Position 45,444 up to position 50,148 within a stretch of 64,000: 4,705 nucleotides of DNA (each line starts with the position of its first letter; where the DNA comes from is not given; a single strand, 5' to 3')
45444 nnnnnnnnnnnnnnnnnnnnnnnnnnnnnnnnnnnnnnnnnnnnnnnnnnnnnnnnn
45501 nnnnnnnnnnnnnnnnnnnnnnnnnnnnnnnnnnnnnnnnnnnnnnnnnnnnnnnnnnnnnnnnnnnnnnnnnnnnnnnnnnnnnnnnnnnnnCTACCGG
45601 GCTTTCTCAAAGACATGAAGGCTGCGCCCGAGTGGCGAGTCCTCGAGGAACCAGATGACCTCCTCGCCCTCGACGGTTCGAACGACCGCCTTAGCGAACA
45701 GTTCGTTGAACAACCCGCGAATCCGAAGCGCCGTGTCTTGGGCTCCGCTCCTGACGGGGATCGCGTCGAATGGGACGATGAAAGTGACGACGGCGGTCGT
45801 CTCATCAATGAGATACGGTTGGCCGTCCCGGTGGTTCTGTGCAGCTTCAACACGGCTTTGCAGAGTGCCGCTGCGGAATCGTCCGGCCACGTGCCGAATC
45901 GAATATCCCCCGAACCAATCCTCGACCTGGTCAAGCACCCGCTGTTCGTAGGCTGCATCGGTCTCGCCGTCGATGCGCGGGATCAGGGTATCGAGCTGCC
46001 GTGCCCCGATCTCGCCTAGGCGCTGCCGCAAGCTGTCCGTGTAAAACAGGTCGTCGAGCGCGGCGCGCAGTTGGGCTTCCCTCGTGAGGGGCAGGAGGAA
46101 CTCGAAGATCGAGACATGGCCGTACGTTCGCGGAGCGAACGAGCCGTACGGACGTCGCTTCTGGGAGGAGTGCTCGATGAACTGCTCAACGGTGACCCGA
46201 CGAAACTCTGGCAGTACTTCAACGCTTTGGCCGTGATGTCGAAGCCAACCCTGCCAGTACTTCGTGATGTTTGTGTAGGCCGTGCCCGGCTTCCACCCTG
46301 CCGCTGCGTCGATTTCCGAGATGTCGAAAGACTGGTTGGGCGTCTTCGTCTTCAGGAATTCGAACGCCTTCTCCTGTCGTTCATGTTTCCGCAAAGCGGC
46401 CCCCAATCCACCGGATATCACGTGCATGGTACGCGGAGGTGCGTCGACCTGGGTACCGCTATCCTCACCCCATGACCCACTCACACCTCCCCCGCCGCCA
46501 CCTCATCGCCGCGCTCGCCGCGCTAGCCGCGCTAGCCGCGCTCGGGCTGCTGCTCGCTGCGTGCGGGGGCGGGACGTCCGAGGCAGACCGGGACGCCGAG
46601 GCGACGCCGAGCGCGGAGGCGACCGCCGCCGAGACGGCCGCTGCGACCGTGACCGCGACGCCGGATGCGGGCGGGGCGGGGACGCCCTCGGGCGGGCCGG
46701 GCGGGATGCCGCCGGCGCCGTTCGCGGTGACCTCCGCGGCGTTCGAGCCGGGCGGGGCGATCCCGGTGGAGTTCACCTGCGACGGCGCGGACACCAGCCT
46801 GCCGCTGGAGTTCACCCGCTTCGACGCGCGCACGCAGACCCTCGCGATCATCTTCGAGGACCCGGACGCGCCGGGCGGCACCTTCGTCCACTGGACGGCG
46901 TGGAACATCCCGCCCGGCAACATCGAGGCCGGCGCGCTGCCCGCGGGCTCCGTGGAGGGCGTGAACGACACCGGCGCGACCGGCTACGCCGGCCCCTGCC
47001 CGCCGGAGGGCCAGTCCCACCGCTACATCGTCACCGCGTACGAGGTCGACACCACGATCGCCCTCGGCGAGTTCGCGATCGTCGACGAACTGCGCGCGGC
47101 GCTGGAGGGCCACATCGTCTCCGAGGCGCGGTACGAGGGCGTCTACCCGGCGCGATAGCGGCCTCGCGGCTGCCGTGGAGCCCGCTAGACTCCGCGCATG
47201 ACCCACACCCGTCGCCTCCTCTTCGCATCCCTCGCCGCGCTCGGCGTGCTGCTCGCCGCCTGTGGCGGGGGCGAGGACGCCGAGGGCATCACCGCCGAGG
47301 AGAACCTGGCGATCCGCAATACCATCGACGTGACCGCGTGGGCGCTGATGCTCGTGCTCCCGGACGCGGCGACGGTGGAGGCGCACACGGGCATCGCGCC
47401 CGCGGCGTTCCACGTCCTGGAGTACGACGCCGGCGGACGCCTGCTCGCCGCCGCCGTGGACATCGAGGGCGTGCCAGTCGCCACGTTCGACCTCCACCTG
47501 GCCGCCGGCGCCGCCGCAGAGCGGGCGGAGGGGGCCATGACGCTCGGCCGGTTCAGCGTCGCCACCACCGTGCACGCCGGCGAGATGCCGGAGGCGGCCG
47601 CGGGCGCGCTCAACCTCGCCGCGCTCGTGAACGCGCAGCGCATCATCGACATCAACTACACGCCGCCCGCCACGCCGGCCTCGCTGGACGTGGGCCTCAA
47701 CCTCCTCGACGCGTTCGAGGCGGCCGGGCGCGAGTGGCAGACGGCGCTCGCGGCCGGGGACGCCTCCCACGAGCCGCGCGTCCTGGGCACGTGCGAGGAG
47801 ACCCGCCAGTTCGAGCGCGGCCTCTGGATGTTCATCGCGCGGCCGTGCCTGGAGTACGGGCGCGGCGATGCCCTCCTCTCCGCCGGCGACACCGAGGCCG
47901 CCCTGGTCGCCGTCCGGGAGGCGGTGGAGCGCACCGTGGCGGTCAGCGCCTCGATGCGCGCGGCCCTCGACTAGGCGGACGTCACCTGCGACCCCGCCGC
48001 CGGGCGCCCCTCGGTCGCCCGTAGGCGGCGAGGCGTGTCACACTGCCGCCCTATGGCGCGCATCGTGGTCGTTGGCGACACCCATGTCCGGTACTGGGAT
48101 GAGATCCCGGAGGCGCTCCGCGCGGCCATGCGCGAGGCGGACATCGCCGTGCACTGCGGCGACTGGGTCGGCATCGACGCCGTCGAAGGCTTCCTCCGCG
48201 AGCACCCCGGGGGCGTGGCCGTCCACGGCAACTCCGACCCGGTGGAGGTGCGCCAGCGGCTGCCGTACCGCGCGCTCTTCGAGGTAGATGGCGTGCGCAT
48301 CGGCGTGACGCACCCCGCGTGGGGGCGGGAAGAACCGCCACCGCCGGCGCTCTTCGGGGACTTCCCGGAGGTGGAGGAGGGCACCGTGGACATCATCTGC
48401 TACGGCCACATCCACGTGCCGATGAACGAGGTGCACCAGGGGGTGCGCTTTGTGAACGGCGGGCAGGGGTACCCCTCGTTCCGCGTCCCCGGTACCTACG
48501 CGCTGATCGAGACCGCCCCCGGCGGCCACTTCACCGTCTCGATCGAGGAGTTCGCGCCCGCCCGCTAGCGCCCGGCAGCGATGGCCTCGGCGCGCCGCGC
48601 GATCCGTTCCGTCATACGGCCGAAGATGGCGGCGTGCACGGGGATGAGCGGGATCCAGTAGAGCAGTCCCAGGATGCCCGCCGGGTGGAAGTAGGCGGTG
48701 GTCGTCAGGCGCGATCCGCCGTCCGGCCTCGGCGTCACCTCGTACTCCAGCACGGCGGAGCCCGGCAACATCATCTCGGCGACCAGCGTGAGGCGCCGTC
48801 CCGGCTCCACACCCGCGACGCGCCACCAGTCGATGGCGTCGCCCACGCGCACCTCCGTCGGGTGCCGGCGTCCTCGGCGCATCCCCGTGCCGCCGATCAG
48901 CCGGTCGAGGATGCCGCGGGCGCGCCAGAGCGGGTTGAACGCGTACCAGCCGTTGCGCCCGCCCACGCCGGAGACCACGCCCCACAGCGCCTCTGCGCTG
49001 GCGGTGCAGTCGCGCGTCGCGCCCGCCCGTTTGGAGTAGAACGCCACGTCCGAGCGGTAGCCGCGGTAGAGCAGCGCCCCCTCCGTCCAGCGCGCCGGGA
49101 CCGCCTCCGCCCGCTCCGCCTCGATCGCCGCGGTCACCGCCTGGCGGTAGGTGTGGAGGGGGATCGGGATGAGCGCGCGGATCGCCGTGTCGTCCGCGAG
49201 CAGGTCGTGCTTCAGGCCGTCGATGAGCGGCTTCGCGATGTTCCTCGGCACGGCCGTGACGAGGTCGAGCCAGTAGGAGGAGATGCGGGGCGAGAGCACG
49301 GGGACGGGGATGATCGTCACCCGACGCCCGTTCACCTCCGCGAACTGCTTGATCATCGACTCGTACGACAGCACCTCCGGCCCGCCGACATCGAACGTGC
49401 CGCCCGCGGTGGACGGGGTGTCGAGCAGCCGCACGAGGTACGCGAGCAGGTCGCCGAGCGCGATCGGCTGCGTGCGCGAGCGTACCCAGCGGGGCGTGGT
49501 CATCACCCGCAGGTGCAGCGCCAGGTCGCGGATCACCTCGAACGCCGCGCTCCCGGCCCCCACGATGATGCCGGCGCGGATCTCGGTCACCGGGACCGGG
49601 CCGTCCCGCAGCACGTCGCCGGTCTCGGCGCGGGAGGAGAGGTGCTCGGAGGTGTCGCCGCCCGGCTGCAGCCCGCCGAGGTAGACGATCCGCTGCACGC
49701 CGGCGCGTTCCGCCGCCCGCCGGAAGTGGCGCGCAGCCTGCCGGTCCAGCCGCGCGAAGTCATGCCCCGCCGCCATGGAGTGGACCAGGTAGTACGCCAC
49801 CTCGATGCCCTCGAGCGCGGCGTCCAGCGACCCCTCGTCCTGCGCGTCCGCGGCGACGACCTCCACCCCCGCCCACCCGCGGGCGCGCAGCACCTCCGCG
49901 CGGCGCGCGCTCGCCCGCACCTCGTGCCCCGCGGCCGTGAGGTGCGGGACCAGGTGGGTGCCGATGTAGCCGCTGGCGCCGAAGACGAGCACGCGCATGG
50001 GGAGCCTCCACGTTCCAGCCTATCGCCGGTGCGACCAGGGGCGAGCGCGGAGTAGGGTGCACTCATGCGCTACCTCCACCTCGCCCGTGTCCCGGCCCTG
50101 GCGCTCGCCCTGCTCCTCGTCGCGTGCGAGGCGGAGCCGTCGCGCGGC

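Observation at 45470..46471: Low-GC orphan gene wedged between sucC and a PEBP lipoprotein: likely horizontally acquired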

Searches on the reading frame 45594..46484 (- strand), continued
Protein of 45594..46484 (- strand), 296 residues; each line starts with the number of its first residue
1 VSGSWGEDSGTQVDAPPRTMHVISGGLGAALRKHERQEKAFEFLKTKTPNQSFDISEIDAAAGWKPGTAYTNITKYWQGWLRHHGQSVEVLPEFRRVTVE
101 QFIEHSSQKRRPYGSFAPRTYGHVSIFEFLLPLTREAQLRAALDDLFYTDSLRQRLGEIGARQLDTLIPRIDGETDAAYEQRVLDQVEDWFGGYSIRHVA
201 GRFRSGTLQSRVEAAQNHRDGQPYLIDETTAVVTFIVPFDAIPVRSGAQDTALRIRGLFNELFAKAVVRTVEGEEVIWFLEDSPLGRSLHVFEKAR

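Call 41: find_encoding_contigs(protein=P0063, flank=8000, max_places=2)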
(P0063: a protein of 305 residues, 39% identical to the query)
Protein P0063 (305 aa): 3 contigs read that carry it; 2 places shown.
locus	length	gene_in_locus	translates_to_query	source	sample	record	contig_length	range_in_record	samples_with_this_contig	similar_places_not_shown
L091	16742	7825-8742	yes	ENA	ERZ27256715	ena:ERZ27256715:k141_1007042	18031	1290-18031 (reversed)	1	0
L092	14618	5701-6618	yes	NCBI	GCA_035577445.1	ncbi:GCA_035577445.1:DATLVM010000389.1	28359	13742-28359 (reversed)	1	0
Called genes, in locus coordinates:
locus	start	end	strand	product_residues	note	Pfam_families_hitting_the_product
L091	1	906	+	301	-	PF01546:Peptidase_M20 (faint), PF04389:Peptidase_M28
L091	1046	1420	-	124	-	-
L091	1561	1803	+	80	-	PF13443:HTH_26, PF01381:HTH_3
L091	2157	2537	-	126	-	-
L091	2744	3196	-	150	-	PF00085:Thioredoxin, PF13098:Thioredoxin_2 (weak)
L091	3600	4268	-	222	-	PF12740:PETase, PF01738:DLH, PF12695:Abhydrolase_5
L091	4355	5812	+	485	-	PF01738:DLH (weak)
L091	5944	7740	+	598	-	PF07969:Amidohydro_3, PF01979:Amidohydro_1 (weak)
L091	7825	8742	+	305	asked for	-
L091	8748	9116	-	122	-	-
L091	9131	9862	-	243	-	PF02086:MethyltransfD12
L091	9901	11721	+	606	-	PF04286:DUF445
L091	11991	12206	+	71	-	-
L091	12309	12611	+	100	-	PF12797:Fer4_2 (faint), PF12837:Fer4_6 (faint), PF13237:Fer4_10 (weak), PF14697:Fer4_21 (faint), PF13183:Fer4_8 (faint), PF12838:Fer4_7 (weak), PF13187:Fer4_9 (weak), PF00037:Fer4 (weak), +1 more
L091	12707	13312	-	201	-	-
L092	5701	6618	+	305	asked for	-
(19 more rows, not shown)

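Call 48: search_protein_representatives(alignment_id=A1)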
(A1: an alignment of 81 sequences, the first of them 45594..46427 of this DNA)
Query: 81 sequences, 308 profile positions. Proteins with E-value up to 0.001 (for the whole library): 792; up to 1e-10: 375; up to 1e-30: 220. The best 150 are listed.
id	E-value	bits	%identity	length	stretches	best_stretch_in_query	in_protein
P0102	4.8e-113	393.9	-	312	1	5-305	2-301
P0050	5.4e-109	380.6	-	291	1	3-286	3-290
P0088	3.0e-108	378.1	-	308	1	5-306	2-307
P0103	3.9e-107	374.5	-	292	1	4-286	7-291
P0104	5.9e-107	373.9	-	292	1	4-289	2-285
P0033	2.1e-106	372.1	-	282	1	5-289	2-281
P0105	1.0e-105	369.9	-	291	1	9-291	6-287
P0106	4.8e-105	367.6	-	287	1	6-285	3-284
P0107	7.9e-105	366.9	-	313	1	5-287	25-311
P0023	2.2e-104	365.4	-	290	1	4-286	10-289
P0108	1.6e-103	362.6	-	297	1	5-287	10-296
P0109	1.1e-102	359.9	-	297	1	5-286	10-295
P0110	2.2e-101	355.6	-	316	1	5-285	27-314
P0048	2.7e-101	355.3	-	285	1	5-287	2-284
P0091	7.6e-101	353.8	-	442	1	1-297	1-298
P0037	3.4e-97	341.8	-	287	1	3-285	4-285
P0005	1.9e-95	336.1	-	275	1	2-286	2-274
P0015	2.2e-78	280.1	-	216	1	66-288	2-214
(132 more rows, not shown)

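Call 56: fold_search(model_id=the predicted structure, library=viral)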
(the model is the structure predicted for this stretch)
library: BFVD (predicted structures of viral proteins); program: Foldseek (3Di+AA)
matches with E <= 10: 632; with E <= 0.001: 5
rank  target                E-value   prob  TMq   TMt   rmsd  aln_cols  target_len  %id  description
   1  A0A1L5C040            9.7e-05  1.00  0.26  0.48   7.4       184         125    9  Uncharacterized protein [Aquamicrobium phage P14]
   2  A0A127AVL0            1.1e-04  1.00  0.23  0.51   7.7       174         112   15  Uncharacterized protein [Xanthomonas phage f30-Xaj]
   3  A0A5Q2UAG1            1.5e-04  1.00  0.26  0.55   7.1       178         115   10  Uncharacterized protein [Bacteriophage Titan-X]
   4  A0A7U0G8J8            2.3e-04  1.00  0.25  0.47   6.7       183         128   10  (no name in the UniProt tables at hand)
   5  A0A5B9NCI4            3.7e-04  1.00  0.26  0.44   7.5       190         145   10  Uncharacterized protein [Stenotrophomonas phage Ponderosa]
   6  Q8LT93                1.9e-03  0.99  0.23  0.45  11.9       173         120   12  Uncharacterized protein [Vibrio phage VpV262]
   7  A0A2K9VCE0            2.0e-03  0.99  0.20  0.41   8.4       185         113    8  Uncharacterized protein [Lactobacillus phage Bacchae]
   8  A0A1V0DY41            3.1e-03  1.00  0.28  0.44   6.0       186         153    8  Uncharacterized protein [Dinoroseobacter phage vB_DshS-R5C]
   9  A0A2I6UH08            3.1e-03  0.87  0.17  0.19  12.8       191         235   10  Uncharacterized protein [Salinibacter phage M31CR41-2]
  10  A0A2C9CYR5            4.2e-03  0.87  0.23  0.33  12.6       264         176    8  Phage protein [Yersinia phage fHe-Yen9-03]
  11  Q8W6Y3                4.4e-03  0.97  0.18  0.42  11.3       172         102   10  Uncharacterized protein [Synechococcus phage P60]
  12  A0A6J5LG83            6.6e-03  0.92  0.16  0.37  14.1       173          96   12  Uncharacterized protein [uncultured Caudovirales phage]
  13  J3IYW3                7.4e-03  0.94  0.20  0.33  10.2       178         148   12  (no name in the UniProt tables at hand)
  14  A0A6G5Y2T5            9.4e-03  0.92  0.21  0.33   8.2       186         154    9  (no name in the UniProt tables at hand)
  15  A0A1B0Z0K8            1.3e-02  0.96  0.27  0.44  11.5       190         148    8  (no name in the UniProt tables at hand)
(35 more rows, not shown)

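Call 68: find_related_loci(query=A1, collection=viral_contigs, flank=8000)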
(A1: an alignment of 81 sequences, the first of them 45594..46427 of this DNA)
Query A1 (277 aa) in viral_contigs; peptide patterns used: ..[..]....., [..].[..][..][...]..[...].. (x = any residue, [..] = any of these).
16 stretches matched a pattern, but none encodes a relative of the query by tblastn (E <= 1e-3).

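Call 76: find_related_loci(query=window:45594-46427:-, collection=metagenome_contigs, flank=6000)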
Query window:45594-46427:- (277 aa) in metagenome_contigs; peptide patterns used: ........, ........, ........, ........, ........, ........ (x = any residue, [..] = any of these).
115 stretches matched a pattern; 2 encode a relative of the query (tblastn E <= 1e-3); 2 distinct loci.
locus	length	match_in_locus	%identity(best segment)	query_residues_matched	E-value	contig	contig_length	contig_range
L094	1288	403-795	26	17-144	1e-7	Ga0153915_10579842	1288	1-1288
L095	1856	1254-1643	26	17-144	4e-7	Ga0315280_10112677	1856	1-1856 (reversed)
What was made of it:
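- Tried and rejected: The metagenome scan with the single protein gave only two weak partial hits (call 76).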

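Call 78: find_encoding_contigs(protein=P0008, flank=7000, max_places=4)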
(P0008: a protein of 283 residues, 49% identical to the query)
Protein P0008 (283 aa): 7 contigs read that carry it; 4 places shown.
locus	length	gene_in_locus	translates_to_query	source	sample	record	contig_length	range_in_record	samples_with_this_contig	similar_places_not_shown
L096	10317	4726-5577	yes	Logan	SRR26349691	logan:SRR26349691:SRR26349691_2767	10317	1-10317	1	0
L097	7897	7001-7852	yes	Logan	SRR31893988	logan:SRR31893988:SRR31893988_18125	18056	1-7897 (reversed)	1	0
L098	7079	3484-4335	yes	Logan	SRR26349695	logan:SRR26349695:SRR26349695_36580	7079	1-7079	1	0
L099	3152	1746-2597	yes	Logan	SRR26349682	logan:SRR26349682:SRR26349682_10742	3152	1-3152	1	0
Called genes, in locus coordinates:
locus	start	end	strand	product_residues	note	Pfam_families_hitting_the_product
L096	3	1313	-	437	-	?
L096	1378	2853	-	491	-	PF00158:Sigma54_activat, PF14532:Sigma54_activ_2, PF07728:AAA_5 (weak), PF25601:AAA_lid_14, PF02954:HTH_8 (weak)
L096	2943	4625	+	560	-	-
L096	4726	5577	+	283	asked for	-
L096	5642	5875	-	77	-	-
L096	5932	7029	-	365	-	PF00498:FHA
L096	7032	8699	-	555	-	-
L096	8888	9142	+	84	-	-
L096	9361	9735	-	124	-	-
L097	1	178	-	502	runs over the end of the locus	PF12161:HsdM_N, PF02384:N6_Mtase, PF01170:UPF0020, PF07669:Eco57I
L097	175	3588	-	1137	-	PF13643:DUF4145 (weak), PF04313:HSDR_N (weak), PF04851:ResIII, PF00270:DEAD (weak), PF18766:SWI2_SNF2, PF00271:Helicase_C (weak), PF08463:EcoEI_R_C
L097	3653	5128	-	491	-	PF00158:Sigma54_activat, PF14532:Sigma54_activ_2, PF07728:AAA_5 (weak), PF25601:AAA_lid_14, PF02954:HTH_8 (weak)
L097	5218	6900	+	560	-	-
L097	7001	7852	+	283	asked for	-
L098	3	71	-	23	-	?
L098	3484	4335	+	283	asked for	-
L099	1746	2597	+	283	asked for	-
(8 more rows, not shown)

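Call 79: find_encoding_contigs(protein=P0017, flank=7000, max_places=3)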
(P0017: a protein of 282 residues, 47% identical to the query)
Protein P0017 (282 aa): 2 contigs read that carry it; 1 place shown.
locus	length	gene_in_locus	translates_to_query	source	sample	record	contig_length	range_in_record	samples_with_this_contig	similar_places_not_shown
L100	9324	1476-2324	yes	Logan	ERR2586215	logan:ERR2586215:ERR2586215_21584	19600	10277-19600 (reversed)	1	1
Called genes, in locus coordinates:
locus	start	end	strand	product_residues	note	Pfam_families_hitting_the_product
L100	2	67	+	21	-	?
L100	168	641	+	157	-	PF00376:MerR, PF13411:MerR_1, PF09278:MerR-DNA-bind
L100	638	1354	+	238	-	PF03306:AAL_decarboxy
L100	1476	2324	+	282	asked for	-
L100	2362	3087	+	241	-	-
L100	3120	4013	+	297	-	PF00072:Response_reg, PF04326:SLFN_AlbA_2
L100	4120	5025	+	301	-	PF01370:Epimerase, PF04321:RmlD_sub_bind, PF13460:NAD_binding_10, PF16363:GDP_Man_Dehyd (faint)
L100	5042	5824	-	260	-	-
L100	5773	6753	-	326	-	-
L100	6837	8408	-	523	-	PF07508:Recombinase, PF13408:Zn_ribbon_recom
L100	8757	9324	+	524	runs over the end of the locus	PF00754:F5_F8_type_C (faint), PF25302:NADase_transloc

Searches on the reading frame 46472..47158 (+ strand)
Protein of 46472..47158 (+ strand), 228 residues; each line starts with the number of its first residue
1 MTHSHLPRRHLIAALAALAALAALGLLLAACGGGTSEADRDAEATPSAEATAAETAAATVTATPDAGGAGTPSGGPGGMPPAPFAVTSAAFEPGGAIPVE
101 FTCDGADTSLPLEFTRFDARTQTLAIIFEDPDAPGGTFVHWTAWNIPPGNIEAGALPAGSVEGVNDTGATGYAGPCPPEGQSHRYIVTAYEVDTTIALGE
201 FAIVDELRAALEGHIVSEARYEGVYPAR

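Call 70: search_protein_families(library=pfam, proteins=[window:46472-47158:+], max_evalue=0.001)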
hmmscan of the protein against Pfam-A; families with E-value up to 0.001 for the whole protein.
window:46472-47158:+ (228 aa): 1 family
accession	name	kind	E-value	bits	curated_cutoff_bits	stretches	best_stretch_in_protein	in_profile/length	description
PF01161.25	PBP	-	4.3e-32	111.7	24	1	97-225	2-135/135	Phosphatidylethanolamine-binding protein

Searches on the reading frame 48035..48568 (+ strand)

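Call 70: search_protein_families(library=pfam, proteins=[window:48035-48568:+], max_evalue=0.001)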
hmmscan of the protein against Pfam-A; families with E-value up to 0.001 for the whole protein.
window:48035-48568:+ (177 aa): 2 families
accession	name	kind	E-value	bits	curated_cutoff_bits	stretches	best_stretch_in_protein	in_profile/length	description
PF12850.12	Metallophos_2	-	2.5e-25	89.7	27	1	9-160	2-151/154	Calcineurin-like phosphoesterase superfamily domain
PF00149.33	Metallophos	-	9.2e-08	33.2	21.5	1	9-82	2-86/191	Calcineurin-like phosphoesterase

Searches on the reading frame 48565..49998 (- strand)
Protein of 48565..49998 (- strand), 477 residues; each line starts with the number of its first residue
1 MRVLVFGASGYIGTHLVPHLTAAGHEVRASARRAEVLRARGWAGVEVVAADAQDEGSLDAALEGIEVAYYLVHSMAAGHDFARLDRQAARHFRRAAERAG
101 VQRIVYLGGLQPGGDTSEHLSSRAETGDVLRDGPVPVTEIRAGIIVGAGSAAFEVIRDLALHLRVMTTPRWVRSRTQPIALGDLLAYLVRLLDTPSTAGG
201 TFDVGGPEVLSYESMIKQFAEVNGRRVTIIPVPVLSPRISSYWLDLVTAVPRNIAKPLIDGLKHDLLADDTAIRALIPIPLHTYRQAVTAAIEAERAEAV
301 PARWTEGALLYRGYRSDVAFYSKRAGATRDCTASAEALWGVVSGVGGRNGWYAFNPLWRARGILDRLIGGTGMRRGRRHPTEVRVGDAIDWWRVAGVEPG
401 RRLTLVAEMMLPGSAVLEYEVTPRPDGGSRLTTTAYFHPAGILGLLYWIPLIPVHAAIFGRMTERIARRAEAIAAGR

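Call 70: search_protein_families(library=pfam, proteins=[window:48565-49998:-], max_evalue=0.001)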
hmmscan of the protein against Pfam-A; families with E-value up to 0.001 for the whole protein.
window:48565-49998:- (477 aa): 6 families
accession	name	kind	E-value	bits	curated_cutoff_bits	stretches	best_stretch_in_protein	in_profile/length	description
PF11066.14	DUF2867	-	8.5e-31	107.6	27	1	332-462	18-142/142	Protein of unknown function (DUF2867)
PF05368.20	NmrA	-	8.2e-17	62.2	27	1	2-229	4-240/298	NmrA-like family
PF13460.12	NAD_binding_10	-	9.5e-17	61.9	27.2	1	7-119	1-108/184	NAD(P)H-binding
PF01370.27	Epimerase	-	1.4e-09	38.1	20.9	1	3-118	1-124/240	NAD dependent epimerase/dehydratase family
PF10604.15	Polyketide_cyc2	-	0.00019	22.1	27.4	1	327-466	6-137/142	Polyketide cyclase / dehydrase and lipid transport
PF01073.25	3Beta_HSD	-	0.00024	20.7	22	1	4-108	1-115/280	3-beta hydroxysteroid dehydrogenase/isomerase family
